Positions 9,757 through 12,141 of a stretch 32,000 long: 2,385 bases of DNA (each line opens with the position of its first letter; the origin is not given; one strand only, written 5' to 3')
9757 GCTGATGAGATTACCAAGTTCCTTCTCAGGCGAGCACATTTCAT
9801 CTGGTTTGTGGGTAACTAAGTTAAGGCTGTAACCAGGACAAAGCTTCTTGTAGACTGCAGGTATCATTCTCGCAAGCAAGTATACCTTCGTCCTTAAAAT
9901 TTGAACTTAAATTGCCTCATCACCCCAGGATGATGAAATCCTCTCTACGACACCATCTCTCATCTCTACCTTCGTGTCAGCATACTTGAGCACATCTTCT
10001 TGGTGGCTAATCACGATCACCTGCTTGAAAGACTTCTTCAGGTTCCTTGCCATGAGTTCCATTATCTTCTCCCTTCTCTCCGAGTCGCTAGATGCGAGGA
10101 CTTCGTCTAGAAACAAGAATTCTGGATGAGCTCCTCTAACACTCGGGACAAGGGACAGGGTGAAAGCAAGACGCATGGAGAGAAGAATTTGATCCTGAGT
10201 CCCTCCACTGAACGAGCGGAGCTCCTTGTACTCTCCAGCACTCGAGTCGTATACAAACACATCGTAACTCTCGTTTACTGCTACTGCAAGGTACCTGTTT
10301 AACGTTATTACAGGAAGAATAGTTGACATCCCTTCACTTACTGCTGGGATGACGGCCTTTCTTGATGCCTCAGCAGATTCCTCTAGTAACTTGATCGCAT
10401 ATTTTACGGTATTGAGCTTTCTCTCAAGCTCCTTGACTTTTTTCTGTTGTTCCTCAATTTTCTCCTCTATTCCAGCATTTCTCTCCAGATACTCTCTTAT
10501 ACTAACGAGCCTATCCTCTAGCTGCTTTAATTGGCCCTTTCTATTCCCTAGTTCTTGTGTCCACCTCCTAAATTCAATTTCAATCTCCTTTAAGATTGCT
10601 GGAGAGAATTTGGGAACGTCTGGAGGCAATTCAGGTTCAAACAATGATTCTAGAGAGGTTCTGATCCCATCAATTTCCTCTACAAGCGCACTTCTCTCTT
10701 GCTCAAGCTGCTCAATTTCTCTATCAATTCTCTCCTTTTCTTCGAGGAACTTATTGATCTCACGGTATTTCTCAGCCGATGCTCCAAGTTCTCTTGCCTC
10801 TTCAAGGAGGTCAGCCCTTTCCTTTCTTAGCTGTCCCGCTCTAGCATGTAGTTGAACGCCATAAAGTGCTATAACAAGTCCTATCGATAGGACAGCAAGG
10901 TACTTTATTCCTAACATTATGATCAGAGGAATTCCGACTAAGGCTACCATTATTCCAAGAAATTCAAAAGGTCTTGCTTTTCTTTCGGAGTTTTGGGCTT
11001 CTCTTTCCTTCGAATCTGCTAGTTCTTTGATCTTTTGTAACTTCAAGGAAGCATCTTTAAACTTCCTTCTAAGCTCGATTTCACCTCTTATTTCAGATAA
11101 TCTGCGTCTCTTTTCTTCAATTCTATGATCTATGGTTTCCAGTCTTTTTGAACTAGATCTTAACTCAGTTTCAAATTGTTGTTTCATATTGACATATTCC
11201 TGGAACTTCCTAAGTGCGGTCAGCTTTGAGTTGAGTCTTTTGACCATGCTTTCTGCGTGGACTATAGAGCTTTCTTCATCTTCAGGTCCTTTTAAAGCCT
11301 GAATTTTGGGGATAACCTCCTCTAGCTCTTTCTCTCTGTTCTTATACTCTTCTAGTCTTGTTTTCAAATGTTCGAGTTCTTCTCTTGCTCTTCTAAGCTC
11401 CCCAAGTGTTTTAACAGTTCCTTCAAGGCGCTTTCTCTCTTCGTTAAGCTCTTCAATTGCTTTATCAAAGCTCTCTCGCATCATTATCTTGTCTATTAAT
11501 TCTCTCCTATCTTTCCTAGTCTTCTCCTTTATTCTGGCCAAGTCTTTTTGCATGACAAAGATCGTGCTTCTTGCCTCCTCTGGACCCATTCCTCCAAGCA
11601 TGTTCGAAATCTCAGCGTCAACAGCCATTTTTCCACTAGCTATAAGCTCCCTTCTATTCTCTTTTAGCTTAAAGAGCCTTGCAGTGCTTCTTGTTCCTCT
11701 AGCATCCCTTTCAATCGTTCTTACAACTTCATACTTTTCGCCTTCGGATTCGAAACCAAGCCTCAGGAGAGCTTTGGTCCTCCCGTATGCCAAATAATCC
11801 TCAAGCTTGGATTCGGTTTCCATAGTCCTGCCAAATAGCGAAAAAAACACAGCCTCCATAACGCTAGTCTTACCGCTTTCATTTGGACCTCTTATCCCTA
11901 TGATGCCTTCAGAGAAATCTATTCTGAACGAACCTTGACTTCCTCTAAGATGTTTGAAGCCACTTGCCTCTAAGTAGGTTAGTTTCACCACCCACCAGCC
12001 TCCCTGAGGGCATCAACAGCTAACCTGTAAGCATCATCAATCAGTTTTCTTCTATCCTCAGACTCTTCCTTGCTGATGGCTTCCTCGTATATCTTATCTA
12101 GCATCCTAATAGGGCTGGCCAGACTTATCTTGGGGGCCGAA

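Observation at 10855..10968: Cysteine-free Rad50 with a predicted transmembrane hairpin where the zinc hook should be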

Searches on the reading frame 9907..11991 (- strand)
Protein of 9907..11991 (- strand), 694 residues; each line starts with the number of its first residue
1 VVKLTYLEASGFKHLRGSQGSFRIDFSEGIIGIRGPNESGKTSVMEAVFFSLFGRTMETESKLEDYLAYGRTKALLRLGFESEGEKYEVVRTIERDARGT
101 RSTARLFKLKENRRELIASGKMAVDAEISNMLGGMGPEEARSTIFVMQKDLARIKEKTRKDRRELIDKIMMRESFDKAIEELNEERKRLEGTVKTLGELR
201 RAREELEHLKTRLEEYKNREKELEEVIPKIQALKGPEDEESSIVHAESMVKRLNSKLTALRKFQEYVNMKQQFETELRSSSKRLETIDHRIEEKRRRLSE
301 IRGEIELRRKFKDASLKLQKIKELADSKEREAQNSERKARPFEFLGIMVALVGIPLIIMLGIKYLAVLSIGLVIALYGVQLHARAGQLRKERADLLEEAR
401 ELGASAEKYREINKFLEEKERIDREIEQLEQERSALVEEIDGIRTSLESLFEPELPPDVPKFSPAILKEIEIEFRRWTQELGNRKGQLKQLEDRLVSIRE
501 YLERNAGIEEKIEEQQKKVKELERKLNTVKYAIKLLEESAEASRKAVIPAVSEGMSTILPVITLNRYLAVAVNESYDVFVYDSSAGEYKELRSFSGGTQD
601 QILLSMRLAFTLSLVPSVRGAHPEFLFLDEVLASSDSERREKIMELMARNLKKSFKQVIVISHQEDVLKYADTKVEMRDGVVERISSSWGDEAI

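Call 4: search_protein_families(library=pfam, proteins=[window:9907-11991:-], max_evalue=0.01)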
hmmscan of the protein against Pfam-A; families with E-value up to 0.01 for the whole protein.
window:9907-11991:- (694 aa): 11 families
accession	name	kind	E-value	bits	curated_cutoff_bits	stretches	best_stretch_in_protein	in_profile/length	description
PF02463.25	SMC_N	-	3.1e-17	63.2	40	2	489-677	90-211/220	RecF/RecN/SMC N terminal domain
PF13476.12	AAA_23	-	4.9e-16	60.4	27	1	20-237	11-177/201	AAA domain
PF12795.12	MscS_porin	-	2e-09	37.9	34.4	2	181-338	14-169/238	Mechanosensitive ion channel porin domain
PF13558.12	SbcC_Walker_B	-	1.8e-05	25.4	27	1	588-648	27-89/90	SbcC/RAD50-like, Walker B motif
PF13175.12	AAA_15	-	3.4e-05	24.1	32.1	1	22-329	17-264/374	AAA ATPase domain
PF05531.17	NPV_P10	-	0.00027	21.8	29.8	0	487-530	19-62/75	Nucleopolyhedrovirus P10 protein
PF07544.18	Med9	-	0.0005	20.5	26.9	1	487-536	27-76/80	RNA polymerase II transcription mediator complex subunit 9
PF13304.12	AAA_21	-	0.00051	20.6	27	0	415-664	94-299/304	AAA domain, putative AbiEii toxin, Type IV TA system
PF03961.19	FapA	-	0.0016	18.5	31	1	396-495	129-226/272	Flagellar Assembly Protein A beta solenoid domain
PF13514.12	AAA_27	-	0.0035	17.4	22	1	28-222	26-198/206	AAA domain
PF10088.15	DUF2326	-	0.0053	16.9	28.7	0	617-669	54-107/141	Uncharacterised protein conserved in bacteria (DUF2326)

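Call 5: find_homologous_proteins(query=window:9907-11991:-, max_evalue=0.00001)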
Query window:9907-11991:- (694 aa): 54 proteins with E <= 0.00001 among 8000 candidates.
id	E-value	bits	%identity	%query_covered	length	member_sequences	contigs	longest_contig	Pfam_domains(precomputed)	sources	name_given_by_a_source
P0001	0.0e+0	1399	97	100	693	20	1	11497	PF13175.13,PF13476.13,PF02463.26,PF12795.13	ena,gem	-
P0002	0.0e+0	1207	84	99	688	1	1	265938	PF13476.13,PF02463.26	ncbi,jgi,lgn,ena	-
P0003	0.0e+0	1148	80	99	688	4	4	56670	PF13476.13,PF05531.18,PF02463.26,PF13304.13,PF03961.20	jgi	-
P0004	0.0e+0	1107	77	99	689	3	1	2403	PF13476.13,PF13558.13,PF02463.26,PF13304.13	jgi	-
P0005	7.6e-192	657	50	99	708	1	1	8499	PF13476.13,PF13558.13,PF02463.26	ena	-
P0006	4.2e-91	324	32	98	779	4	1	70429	PF13514.13,PF13175.13,PF13476.13,PF13555.13,PF02463.26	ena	-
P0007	5.8e-91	324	32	98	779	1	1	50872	PF13514.13,PF13175.13,PF13476.13,PF13555.13,PF02463.26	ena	-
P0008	6.7e-91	324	33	98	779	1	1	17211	PF13514.13,PF13476.13,PF13555.13,PF02463.26,PF13304.13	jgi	-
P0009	1.0e-90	323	32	98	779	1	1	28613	PF13514.13,PF13175.13,PF13476.13,PF13555.13,PF02463.26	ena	-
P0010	3.1e-86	308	32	99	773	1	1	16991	PF13175.13,PF13476.13,PF13555.13,PF02463.26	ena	-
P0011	4.2e-63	232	32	39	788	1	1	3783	PF13175.13,PF13476.13,PF02463.26,PF13304.13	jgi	jgi:exonuclease SbcC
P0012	1.0e-55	208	27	98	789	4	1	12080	PF13476.13,PF13555.13,PF02463.26,PF13304.13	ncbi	-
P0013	4.0e-38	149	28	46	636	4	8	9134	PF13514.13,PF13476.13,PF13555.13,PF02463.26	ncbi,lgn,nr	ncbi:MAG: AAA family ATPase [Chloroflexota bacterium]|nr:AAA family ATPase [Chloroflexota bacterium]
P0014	1.1e-36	145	37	25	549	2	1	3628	PF13476.13,PF02463.26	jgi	jgi:DNA repair exonuclease SbcCD ATPase subunit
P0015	2.4e-33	134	33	30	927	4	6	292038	PF13514.13,PF02463.26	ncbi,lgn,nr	ncbi:SMC family ATPase [bacterium]|nr:SMC family ATPase [bacterium]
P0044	1.2e-6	46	32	16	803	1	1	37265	PF00005.34,PF13175.13,PF13476.13,PF13558.13,PF13555.13,PF02463.26,PF13166.13,PF13304.13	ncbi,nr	ncbi:MAG: SMC family ATPase [Acidilobaceae archaeon]|nr:SMC family ATPase [Acidilobaceae archaeon]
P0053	7.5e-6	43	28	31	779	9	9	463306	PF13175.13,PF13476.13,PF13555.13,PF02463.26,PF13304.13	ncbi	ncbi:MAG: SMC family ATPase [Candidatus Bathyarchaeia archaeon]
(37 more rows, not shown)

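Call 6: search_protein_families(library=ncbifam, proteins=[window:9907-11991:-], max_evalue=0.01)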
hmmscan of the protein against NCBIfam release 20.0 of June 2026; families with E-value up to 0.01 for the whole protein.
window:9907-11991:- (694 aa): 48 families (the best 25 are shown)
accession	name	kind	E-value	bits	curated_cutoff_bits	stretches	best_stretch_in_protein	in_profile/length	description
NF003034.1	PRK03918.1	equivalog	1.3e-36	126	700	2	394-674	589-863/878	DNA double-strand break repair ATPase Rad50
NF002244.0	PRK01156.1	equivalog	2.1e-28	98.9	847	2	24-294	19-278/895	DNA double-strand break repair ATPase Rad50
NF002572.0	PRK02224.1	equivalog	2.8e-24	85.5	1087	2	23-169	18-158/888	DNA double-strand break repair ATPase Rad50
NF041034.1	Rad50_Sulf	equivalog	5.3e-24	84.1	1000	2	23-154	18-138/872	DNA double-strand break repair ATPase Rad50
TIGR02169.1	SMC_prok_A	equivalog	8.4e-22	76.7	729.4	2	7-338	5-338/1165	chromosome segregation protein SMC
NF041035.1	Rad50_Halo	equivalog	2e-19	69.5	1000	2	24-170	19-159/883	DNA double-strand break repair ATPase Rad50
NF045487.1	ASRP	equivalog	4.3e-17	62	300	2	385-651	326-583/593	archaea-specific SMC-related protein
TIGR00618.1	sbcc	subfamily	8.2e-12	43.9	478.5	2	18-297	14-293/1043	exonuclease subunit SbcC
TIGR02168.1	SMC_prok_B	equivalog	5e-11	41.1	567.35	2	4-48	2-43/1181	chromosome segregation protein SMC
NF045780.1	TrlF_fam_ATP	equivalog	1.6e-09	37.1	350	1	23-449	304-679/944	TrlF family AAA-like ATPase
TIGR00611.2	recf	equivalog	2.2e-08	33.7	172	1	21-116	14-107/339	DNA replication/repair protein RecF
NF010680.0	PRK14079.1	equivalog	7.3e-08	31.8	386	1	4-129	3-119/349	recombination protein F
TIGR04521.1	ECF_ATPase_2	equivalog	1.2e-07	31.1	330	1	621-682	161-223/279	energy-coupling factor transporter ATPase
NF008438.0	PRK11281.1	equivalog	2.2e-07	29.1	991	1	406-546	62-199/1113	mechanosensitive channel MscK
TIGR02142.1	modC_ABC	equivalog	8.5e-07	28.5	285.05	1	621-686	148-214/353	molybdenum ABC transporter ATP-binding protein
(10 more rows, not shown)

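Call 12: find_encoding_contigs(protein=P0002, flank=10000, max_places=3)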
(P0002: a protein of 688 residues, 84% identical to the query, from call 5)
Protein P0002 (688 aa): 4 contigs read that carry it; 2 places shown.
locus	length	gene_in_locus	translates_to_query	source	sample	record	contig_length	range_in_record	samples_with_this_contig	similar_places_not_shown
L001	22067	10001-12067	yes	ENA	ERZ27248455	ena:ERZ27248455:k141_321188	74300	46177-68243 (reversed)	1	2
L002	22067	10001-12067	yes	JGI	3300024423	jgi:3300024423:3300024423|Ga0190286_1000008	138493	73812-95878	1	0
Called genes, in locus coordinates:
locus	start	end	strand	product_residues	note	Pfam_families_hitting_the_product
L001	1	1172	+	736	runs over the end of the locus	PF01751:Toprim, PF01131:Topoisom_bac, PF01396:Zn_ribbon_Top1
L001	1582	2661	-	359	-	-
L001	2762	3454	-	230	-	PF03483:B3_4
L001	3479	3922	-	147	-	-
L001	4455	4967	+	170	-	-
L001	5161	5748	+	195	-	-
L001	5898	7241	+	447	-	PF09376:NurA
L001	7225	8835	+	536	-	PF01935:DUF87, PF05872:HerA_C (faint)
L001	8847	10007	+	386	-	PF00149:Metallophos, PF12850:Metallophos_2 (weak)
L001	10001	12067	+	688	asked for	PF02463:SMC_N, PF13476:AAA_23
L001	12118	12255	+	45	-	-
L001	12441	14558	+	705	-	PF01751:Toprim, PF01131:Topoisom_bac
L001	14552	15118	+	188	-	PF01131:Topoisom_bac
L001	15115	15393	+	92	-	PF01131:Topoisom_bac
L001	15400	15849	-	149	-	PF02629:CoA_binding, PF13380:CoA_binding_2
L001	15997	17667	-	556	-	PF02516:STT3 (weak)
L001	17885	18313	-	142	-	PF01402:RHH_1 (weak), PF08753:NikR_C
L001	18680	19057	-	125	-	PF03259:Robl_LC7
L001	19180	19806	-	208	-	PF00009:GTP_EFTU (weak), PF00025:Arf (faint), PF00071:Ras, PF08477:Roc (weak), PF03029:ATP_bind_1 (faint)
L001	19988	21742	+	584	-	-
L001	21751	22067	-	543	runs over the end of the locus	PF05960:DUF885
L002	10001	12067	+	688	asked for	PF02463:SMC_N, PF13476:AAA_23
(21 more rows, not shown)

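Call 13: find_encoding_contigs(protein=P0006, flank=10000, max_places=3)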
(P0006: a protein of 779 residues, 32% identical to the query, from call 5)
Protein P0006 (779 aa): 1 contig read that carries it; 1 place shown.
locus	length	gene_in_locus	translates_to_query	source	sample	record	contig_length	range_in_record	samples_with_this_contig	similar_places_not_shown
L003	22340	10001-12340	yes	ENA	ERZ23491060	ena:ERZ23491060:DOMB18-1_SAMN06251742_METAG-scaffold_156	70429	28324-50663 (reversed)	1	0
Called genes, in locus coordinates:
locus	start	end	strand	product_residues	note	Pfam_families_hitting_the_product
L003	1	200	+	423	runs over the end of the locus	PF00675:Peptidase_M16, PF05193:Peptidase_M16_C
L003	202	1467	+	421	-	PF00675:Peptidase_M16, PF05193:Peptidase_M16_C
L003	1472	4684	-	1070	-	PF00133:tRNA-synt_1, PF09334:tRNA-synt_1g (faint), PF08264:Anticodon_1, PF19302:DUF5915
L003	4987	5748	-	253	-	PF00005:ABC_tran, PF13304:AAA_21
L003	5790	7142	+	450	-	PF09376:NurA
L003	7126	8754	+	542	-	PF09378:HAS-barrel (weak), PF01935:DUF87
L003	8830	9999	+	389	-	PF00149:Metallophos, PF12850:Metallophos_2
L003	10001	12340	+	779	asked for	PF02463:SMC_N, PF13175:AAA_15 (faint), PF13476:AAA_23, PF13514:AAA_27, PF13555:AAA_29 (faint)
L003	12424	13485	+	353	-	PF01408:GFO_IDH_MocA, PF22725:GFO_IDH_MocA_C3, PF02894:GFO_IDH_MocA_C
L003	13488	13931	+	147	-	PF25087:GMPPB_C (weak), PF25084:LbH_EIF2B, PF00132:Hexapep, PF14602:Hexapep_2 (weak)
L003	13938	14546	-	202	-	PF14512:TM1586_NiRdase (faint), PF00881:Nitroreductase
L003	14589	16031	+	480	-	PF00884:Sulfatase, PF01663:Phosphodiest, PF16347:SGSH_C (weak)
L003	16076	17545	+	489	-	PF00133:tRNA-synt_1 (faint), PF01921:tRNA-synt_1f (faint), PF01406:tRNA-synt_1e, PF09334:tRNA-synt_1g (faint), PF09190:DALR_2 (weak), PF23493:CysS_C (weak)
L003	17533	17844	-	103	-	-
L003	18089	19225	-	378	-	PF01208:URO-D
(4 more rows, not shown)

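Call 18: find_related_loci(query=A1, collection=genome_contigs, flank=10000)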
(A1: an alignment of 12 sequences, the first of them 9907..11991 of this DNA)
Query A1 (694 aa) in genome_contigs; peptide patterns used: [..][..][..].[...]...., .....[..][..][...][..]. (x = any residue, [..] = any of these).
600 stretches matched a pattern (row limit reached: there are more); 56 encode a relative of the query (tblastn E <= 1e-3); 56 distinct loci.
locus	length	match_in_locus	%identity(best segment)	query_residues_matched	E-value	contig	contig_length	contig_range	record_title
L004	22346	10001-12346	28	1-680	2e-65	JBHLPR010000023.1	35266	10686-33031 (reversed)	MAG: Promethearchaeota archaeon isolate H2S.129 H2S.129@587, whole genome shotgun sequence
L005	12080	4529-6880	27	1-682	2e-53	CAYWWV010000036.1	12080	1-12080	MAG TPA_asm: uncultured Candidatus Bathyarchaeia archaeon isolate binchicken_co19_455 genome assembly, contig: NODE_8935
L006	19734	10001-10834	40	408-690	3e-48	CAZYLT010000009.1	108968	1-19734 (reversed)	MAG TPA_asm: uncultured archaeon isolate binchicken_co17_198 genome assembly, contig: NODE_518_length_108968_cov_98.0298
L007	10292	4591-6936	34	1-680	8e-41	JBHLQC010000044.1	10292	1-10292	MAG: Candidatus Odinarchaeota archaeon isolate H3S.115 H3S.115@4187, whole genome shotgun sequence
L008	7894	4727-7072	33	1-680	8e-39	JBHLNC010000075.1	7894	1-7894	MAG: Promethearchaeota archaeon isolate DZ2S.148 DZ2S.148@34903, whole genome shotgun sequence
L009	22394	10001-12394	32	1-690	2e-36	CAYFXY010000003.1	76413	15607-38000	MAG TPA_asm: uncultured archaeon isolate ERP108616_co2_125 genome assembly, contig: NODE_273_length_76413_cov_2.917808,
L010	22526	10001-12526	31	1-693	1e-32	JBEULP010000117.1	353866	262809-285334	MAG: Infirmifilum sp. isolate KC_020 contig125, whole genome shotgun sequence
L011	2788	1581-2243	35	1-226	7e-31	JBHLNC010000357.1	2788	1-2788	MAG: Promethearchaeota archaeon isolate DZ2S.148 DZ2S.148@204570, whole genome shotgun sequence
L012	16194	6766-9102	27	4-680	4e-67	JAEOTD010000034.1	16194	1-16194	MAG: Candidatus Hermodarchaeota archaeon isolate YT1_028 k127_10052280, whole genome shotgun sequence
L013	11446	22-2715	42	1-663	6e-27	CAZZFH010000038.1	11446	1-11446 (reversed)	MAG TPA_asm: uncultured Candidatus Bathyarchaeia archaeon isolate SRP178699_co2_149 genome assembly, contig: NODE_5382_l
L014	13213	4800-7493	36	1-663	2e-26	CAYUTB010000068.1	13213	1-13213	MAG TPA_asm: uncultured Candidatus Bathyarchaeia archaeon isolate SRP178699_co1_176 genome assembly, contig: NODE_6244_l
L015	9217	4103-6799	38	1-665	3e-26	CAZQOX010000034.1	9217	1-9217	MAG TPA_asm: uncultured Candidatus Bathyarchaeia archaeon isolate binchicken_co89_247 genome assembly, contig: NODE_1541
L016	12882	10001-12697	40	1-665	2e-27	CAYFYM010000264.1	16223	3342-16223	MAG TPA_asm: uncultured Candidatus Bathyarchaeia archaeon isolate ERP108616_co1_60 genome assembly, contig: k119_2017307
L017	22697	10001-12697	41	1-665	4e-28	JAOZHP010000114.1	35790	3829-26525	MAG: Candidatus Bathyarchaeota archaeon isolate QDN_4 k147_868711, whole genome shotgun sequence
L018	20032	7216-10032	36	1-694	2e-28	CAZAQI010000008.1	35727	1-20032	MAG TPA_asm: uncultured Candidatus Bathyarchaeia archaeon isolate SRP332253_co1_162 genome assembly, contig: NODE_1555_l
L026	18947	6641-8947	26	2-682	8e-49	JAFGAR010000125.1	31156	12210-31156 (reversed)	MAG: Candidatus Thorarchaeota archaeon isolate Zod_maxbin.0292 k87_4390898, whole genome shotgun sequence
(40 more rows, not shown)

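Call 22: search_solved_structures(query=A1, max_evalue=0.001)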
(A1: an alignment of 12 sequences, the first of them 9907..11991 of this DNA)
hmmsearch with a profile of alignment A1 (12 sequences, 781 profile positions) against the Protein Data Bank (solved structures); distinct sequences matched with E-value up to 0.001: 87 (the best 60 are shown).
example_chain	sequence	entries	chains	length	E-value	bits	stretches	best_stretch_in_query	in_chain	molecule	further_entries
5f3w_B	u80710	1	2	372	1.6e-40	142.4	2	4-231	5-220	DNA double-strand break repair Rad50 ATPase,DNA double-strand break repair Rad50 ATPase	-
3aux_A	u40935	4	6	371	7.8e-40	140.1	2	4-228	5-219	DNA double-strand break repair rad50 ATPase | DNA double-strand break repair Rad50 ATPase,DNA double-strand break repair Rad50 ATPase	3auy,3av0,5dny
3qf7_A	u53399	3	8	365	4e-38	134.4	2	6-214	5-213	Rad50 | Probable DNA double-strand break repair Rad50 ATPase,Probable DNA double-strand break repa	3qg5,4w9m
3qku_A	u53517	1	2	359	3.2e-35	124.8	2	2-220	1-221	DNA double-strand break repair rad50 ATPase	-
3tho_A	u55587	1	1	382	5.8e-35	124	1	6-214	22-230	Probable DNA double-strand break repair Rad50 ATPase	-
3qkt_A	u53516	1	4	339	6e-34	120.6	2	2-191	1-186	DNA double-strand break repair rad50 ATPase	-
4nck_A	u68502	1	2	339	8.9e-34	120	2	2-190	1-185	DNA double-strand break repair Rad50 ATPase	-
4nch_A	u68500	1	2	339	5e-33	117.6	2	2-191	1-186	DNA double-strand break repair Rad50 ATPase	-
4nci_A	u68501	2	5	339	1.2e-32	116.3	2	2-190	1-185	DNA double-strand break repair Rad50 ATPase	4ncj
6s6v_C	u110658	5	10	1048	1.8e-21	79.4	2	2-318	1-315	Nuclease SbcCD subunit C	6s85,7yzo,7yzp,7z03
1ii8_A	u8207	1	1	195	4.7e-20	74.7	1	2-187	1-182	Rad50 ABC-ATPase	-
3qkr_A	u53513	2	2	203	5.7e-20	74.4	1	2-188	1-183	DNA double-strand break repair rad50 ATPase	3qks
3qkr_B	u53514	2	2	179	3.6e-16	61.8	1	606-774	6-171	DNA double-strand break repair rad50 ATPase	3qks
1ii8_B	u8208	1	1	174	5.6e-16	61.2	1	610-774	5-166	Rad50 ABC-ATPase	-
1f2t_A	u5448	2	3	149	8e-15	57.4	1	2-95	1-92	RAD50 ABC-ATPASE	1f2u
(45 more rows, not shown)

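Call 32: find_encoding_contigs(protein=P0013, flank=8000, max_places=2)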
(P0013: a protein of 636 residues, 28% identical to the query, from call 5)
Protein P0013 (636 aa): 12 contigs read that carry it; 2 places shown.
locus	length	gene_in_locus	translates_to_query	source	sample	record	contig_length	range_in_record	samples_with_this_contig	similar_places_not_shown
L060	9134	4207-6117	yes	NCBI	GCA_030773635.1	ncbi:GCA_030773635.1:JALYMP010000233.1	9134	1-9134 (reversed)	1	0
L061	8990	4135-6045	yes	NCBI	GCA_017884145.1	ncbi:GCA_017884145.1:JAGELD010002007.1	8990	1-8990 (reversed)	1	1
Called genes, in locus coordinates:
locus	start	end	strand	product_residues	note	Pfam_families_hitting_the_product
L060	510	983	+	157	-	-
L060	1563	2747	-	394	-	PF05977:MFS_3, PF07690:MFS_1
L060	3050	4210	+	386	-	PF00149:Metallophos, PF12850:Metallophos_2 (faint)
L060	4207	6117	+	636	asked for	PF02463:SMC_N, PF13476:AAA_23, PF13514:AAA_27 (weak), PF13555:AAA_29 (weak)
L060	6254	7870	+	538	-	PF01590:GAF, PF13185:GAF_2, PF00989:PAS, PF08448:PAS_4, PF13188:PAS_8 (weak), PF13426:PAS_9, PF00512:HisKA, PF02518:HATPase_c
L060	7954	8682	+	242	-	-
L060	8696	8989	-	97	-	PF02567:PhzC-PhzF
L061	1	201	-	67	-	?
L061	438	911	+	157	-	-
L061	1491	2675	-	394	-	PF05977:MFS_3, PF07690:MFS_1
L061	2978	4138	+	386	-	PF00149:Metallophos, PF12850:Metallophos_2 (faint)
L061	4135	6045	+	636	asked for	PF02463:SMC_N, PF13476:AAA_23, PF13514:AAA_27 (weak), PF13555:AAA_29 (weak)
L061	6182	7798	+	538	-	PF01590:GAF, PF13185:GAF_2, PF00989:PAS, PF08448:PAS_4, PF13188:PAS_8 (weak), PF13426:PAS_9, PF00512:HisKA, PF02518:HATPase_c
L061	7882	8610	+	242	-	-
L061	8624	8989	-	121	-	?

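Call 33: find_encoding_contigs(protein=P0015, flank=8000, max_places=2)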
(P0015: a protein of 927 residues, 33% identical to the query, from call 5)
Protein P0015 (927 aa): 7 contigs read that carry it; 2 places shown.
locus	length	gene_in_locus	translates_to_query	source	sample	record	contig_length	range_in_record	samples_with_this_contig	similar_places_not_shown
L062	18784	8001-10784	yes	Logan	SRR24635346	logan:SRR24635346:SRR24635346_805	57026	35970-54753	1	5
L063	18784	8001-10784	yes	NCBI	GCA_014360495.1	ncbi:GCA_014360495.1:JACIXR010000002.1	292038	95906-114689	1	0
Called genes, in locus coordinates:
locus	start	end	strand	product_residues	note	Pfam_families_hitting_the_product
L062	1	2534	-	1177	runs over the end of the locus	PF14683:CBM-like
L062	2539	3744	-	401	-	PF12708:Pect-lyase_RHGA_epim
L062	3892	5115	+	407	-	PF09376:NurA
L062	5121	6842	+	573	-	PF01935:DUF87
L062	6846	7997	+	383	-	PF00149:Metallophos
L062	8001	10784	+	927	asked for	PF02463:SMC_N, PF13514:AAA_27 (weak)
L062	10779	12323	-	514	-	PF02638:GHL10, PF13200:DUF4015 (weak), PF14871:GHL6 (weak), PF02638:GHL10 (weak)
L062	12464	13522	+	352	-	PF01208:URO-D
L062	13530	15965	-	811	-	PF08305:NPCBM, PF02065:Melibiase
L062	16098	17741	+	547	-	PF02129:Peptidase_S15, PF08530:PepX_C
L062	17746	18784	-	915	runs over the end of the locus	PF17132:Glyco_hydro_106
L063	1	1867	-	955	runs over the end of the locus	-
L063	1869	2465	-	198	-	PF14683:CBM-like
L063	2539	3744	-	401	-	PF12708:Pect-lyase_RHGA_epim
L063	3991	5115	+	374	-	PF09376:NurA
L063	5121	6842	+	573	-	PF01935:DUF87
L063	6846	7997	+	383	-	PF00149:Metallophos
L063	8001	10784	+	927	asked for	PF02463:SMC_N, PF13514:AAA_27 (weak)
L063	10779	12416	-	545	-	PF02638:GHL10, PF13200:DUF4015, PF14871:GHL6 (weak), PF02638:GHL10 (weak)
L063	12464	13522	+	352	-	PF01208:URO-D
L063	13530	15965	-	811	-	PF08305:NPCBM, PF02065:Melibiase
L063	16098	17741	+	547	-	PF02129:Peptidase_S15, PF08530:PepX_C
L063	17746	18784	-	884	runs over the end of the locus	PF17132:Glyco_hydro_106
